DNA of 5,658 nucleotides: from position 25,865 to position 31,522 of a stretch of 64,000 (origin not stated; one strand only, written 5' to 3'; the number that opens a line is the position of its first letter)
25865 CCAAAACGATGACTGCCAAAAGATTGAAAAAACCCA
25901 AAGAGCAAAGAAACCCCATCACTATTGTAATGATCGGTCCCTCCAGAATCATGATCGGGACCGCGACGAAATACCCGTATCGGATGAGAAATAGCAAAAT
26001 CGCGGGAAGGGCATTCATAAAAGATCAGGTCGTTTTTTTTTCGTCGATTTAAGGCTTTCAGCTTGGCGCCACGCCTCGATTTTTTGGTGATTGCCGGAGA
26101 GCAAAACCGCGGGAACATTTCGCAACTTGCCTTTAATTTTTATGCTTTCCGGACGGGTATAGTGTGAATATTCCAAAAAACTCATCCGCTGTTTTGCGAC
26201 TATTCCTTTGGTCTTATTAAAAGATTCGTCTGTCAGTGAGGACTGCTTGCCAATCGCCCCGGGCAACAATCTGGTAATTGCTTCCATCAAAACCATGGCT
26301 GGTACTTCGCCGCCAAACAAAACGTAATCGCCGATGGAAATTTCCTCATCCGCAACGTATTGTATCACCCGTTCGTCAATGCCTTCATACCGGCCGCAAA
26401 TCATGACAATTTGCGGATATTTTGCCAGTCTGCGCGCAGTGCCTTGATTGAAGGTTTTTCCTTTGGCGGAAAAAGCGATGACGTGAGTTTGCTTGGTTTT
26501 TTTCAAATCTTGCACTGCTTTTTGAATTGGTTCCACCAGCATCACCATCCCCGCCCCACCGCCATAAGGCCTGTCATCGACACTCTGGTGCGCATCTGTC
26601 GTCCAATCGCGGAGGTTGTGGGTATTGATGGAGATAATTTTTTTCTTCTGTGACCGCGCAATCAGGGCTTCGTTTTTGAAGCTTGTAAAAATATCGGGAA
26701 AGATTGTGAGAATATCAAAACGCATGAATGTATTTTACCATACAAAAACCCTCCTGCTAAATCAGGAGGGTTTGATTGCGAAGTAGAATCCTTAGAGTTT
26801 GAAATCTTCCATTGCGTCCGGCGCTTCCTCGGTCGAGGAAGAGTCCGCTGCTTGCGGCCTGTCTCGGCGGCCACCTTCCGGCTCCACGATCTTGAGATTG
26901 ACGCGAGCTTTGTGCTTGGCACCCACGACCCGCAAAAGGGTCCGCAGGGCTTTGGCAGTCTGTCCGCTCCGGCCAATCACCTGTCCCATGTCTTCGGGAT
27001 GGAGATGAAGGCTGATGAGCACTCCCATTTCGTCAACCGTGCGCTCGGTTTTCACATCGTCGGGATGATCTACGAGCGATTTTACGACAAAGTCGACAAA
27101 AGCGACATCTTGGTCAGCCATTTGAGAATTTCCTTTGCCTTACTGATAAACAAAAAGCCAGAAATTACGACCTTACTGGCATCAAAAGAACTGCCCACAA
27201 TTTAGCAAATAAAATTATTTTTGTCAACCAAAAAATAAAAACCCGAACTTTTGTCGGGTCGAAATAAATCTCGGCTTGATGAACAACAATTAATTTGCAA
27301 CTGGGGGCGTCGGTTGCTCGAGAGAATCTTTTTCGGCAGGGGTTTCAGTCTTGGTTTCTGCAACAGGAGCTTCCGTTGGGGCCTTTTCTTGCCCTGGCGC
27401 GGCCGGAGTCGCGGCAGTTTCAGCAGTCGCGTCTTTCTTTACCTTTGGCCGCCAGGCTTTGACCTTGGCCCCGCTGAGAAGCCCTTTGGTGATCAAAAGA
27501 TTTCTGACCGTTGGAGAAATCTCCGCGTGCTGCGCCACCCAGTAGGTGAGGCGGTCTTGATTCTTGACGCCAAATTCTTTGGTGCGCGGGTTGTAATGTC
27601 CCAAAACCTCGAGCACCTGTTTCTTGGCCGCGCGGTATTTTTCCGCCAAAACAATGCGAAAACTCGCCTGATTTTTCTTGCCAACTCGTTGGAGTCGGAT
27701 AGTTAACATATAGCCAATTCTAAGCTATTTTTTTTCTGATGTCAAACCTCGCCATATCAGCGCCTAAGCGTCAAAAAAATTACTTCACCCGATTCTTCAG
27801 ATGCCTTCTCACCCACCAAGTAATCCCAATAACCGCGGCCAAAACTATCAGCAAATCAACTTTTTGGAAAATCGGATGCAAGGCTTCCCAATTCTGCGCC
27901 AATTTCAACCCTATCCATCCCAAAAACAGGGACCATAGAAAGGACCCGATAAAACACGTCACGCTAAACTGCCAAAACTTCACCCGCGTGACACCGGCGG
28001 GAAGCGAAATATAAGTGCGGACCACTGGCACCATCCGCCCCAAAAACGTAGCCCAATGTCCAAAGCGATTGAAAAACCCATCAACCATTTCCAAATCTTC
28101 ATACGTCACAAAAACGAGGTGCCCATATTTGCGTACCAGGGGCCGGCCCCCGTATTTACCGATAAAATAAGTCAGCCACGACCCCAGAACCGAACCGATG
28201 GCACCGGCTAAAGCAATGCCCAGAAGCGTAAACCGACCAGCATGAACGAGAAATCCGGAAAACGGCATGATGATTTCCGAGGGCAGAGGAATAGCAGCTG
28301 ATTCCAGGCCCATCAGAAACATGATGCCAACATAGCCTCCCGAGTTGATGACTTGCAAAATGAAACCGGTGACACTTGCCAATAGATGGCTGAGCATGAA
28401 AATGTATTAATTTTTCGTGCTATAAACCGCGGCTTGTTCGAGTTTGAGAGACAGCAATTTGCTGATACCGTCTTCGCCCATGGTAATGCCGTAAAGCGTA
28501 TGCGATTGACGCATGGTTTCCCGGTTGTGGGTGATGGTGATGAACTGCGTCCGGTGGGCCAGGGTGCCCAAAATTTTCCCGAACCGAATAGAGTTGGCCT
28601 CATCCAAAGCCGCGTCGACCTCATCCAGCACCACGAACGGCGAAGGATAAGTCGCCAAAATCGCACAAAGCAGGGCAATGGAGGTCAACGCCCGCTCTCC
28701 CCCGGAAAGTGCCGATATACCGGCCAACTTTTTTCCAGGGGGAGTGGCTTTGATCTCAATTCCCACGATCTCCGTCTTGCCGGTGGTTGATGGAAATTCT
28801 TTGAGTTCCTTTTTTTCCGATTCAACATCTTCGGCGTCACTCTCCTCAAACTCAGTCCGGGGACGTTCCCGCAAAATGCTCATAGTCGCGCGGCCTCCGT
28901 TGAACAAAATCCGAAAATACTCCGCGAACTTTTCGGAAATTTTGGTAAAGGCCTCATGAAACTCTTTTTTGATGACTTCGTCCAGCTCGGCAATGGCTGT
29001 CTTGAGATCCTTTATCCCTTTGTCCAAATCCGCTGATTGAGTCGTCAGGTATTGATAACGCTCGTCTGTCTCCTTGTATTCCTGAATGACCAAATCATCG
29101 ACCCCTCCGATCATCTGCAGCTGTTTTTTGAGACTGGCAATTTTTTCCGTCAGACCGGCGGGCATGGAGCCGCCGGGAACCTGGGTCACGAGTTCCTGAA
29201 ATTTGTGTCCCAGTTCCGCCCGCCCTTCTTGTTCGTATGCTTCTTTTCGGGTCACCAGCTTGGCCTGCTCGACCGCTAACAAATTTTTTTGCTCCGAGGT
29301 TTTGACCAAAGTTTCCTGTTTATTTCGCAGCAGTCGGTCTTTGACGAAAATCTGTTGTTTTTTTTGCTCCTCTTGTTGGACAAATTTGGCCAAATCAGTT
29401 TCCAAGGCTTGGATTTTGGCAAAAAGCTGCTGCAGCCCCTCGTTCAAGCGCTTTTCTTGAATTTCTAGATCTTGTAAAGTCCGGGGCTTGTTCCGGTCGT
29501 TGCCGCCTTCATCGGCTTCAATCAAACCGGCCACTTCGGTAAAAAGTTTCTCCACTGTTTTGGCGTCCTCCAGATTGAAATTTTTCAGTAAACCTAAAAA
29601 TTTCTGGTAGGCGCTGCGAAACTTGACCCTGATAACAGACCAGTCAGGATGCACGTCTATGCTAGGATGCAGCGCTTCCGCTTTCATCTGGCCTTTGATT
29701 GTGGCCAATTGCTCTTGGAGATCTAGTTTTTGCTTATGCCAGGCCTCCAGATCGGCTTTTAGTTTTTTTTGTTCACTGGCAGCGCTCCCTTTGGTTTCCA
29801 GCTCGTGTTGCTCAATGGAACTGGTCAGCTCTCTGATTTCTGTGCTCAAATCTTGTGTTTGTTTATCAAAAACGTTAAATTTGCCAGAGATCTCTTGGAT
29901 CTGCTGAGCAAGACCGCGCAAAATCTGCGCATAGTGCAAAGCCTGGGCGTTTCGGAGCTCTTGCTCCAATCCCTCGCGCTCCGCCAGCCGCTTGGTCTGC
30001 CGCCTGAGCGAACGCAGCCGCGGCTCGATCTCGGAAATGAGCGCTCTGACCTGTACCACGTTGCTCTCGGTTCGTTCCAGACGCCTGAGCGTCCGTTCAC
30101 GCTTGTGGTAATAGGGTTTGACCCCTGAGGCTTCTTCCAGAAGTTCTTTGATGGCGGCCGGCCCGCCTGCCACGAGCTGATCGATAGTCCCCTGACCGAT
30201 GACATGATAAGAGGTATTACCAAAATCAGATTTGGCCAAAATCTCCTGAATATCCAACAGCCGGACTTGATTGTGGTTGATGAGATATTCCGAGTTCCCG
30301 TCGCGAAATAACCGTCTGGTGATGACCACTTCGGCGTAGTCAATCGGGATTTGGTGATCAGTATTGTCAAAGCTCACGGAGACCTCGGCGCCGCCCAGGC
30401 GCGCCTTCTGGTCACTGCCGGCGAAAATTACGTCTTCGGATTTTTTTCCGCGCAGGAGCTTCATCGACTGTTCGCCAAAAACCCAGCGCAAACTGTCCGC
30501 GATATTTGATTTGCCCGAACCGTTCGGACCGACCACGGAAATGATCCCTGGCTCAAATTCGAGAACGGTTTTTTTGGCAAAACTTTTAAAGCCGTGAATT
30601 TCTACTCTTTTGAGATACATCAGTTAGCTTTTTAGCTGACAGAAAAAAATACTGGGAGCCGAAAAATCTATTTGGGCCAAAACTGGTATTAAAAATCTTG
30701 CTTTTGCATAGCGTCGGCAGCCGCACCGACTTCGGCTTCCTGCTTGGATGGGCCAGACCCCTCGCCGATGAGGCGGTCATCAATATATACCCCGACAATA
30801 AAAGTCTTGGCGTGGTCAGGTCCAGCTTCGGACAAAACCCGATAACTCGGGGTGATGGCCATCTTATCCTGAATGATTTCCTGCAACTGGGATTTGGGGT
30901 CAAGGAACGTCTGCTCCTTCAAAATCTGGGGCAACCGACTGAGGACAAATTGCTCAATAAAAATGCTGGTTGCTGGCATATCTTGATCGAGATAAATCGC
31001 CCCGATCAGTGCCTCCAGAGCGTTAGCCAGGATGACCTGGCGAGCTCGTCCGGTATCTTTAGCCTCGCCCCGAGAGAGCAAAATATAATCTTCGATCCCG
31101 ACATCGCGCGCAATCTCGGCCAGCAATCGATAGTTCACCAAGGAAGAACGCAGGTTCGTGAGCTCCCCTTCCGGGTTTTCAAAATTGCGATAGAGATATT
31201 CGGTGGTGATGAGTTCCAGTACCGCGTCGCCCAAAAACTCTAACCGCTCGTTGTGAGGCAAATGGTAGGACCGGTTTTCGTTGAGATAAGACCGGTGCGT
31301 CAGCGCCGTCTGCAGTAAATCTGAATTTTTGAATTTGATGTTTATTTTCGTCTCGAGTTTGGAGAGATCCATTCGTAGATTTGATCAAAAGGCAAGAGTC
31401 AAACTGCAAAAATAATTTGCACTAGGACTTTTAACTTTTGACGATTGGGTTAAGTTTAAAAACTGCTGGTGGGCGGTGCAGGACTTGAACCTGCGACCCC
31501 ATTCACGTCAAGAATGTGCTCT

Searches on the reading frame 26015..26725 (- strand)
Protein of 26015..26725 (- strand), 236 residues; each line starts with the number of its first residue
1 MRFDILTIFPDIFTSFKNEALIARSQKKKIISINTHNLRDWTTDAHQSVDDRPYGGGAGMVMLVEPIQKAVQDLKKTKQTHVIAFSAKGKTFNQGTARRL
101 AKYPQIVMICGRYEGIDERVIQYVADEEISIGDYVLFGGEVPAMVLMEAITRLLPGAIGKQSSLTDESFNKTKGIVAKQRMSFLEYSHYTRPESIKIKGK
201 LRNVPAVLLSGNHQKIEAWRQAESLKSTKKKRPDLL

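Call 7: search_protein_families(library=pfam, proteins=[window:26015-26725:-], max_evalue=0.01)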
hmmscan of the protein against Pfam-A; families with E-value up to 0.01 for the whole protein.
window:26015-26725:- (236 aa): 1 family
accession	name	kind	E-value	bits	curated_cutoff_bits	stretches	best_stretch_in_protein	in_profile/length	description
PF01746.26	tRNA_m1G_MT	-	2e-56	191.2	27.3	1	24-233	3-195/195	tRNA (Guanine-1)-methyltransferase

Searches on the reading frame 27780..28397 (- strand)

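Call 7: search_protein_families(library=pfam, proteins=[window:27780-28397:-], max_evalue=0.01)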
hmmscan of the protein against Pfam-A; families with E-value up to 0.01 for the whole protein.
window:27780-28397:- (205 aa): 1 family
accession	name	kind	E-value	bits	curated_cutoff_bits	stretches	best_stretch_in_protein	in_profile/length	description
PF09335.16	VTT_dom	-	2.9e-22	79.9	33.9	1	39-163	2-121/123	VTT domain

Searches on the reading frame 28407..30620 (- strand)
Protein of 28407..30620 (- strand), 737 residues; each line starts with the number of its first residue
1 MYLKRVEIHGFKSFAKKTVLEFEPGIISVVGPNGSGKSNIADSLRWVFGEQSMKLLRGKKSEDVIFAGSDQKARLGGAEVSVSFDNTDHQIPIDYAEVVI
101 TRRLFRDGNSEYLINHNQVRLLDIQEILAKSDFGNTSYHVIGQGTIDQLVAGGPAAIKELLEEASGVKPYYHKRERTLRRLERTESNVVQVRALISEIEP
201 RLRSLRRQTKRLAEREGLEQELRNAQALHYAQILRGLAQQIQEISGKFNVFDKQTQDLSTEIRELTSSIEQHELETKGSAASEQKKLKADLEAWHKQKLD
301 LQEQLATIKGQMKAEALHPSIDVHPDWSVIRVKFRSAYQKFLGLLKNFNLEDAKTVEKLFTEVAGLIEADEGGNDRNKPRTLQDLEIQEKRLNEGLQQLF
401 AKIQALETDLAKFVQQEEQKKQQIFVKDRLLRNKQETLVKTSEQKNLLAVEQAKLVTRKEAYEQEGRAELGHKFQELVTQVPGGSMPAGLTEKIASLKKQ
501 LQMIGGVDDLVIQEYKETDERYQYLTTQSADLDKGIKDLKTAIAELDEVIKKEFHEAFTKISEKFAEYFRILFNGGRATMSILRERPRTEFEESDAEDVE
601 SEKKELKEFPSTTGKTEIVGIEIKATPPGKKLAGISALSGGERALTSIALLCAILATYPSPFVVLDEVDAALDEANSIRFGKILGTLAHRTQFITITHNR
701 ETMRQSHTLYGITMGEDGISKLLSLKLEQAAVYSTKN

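Call 7: search_protein_families(library=pfam, proteins=[window:28407-30620:-], max_evalue=0.01)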
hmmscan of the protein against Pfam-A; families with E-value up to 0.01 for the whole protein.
window:28407-30620:- (737 aa): 6 families
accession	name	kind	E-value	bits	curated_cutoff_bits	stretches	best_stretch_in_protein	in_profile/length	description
PF02463.25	SMC_N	-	3.1e-67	226.7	40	1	2-720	1-219/220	RecF/RecN/SMC N terminal domain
PF13476.12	AAA_23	-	1e-11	46.3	27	1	5-305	1-193/201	AAA domain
PF13175.12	AAA_15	-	1.4e-11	45.1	32.1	1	1-444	1-293/374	AAA ATPase domain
PF13304.12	AAA_21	-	5.4e-10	40.3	27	1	27-87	2-52/304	AAA domain, putative AbiEii toxin, Type IV TA system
PF13555.12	AAA_29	-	0.00038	20.6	27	1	3-48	1-46/61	P-loop containing region of AAA domain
PF00005.33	ABC_tran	-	0.0025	18.9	25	0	26-86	13-67/137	ABC transporter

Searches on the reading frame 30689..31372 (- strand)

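Call 7: search_protein_families(library=pfam, proteins=[window:30689-31372:-], max_evalue=0.01)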
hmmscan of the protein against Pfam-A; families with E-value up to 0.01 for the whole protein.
window:30689-31372:- (227 aa): 5 families
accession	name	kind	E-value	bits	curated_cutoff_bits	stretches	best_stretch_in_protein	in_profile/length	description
PF14622.11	Ribonucleas_3_3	-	2.9e-39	134.6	35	1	16-146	1-127/128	Ribonuclease-III-like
PF00636.31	Ribonuclease_3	-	2.3e-25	89.8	27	1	42-130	1-101/102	Ribonuclease III domain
PF00035.32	dsrm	-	1.2e-17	64.7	23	1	159-224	1-65/66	Double-stranded RNA binding motif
PF22935.1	RM44_endonuclase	-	3.3e-09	37.4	27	1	11-126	14-139/139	Large ribosomal subunit protein mL44, endonuclease domain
PF14709.13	DND1_DSRM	-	0.0027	18.4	25.7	1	158-200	2-44/80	double strand RNA binding domain from DEAD END PROTEIN 1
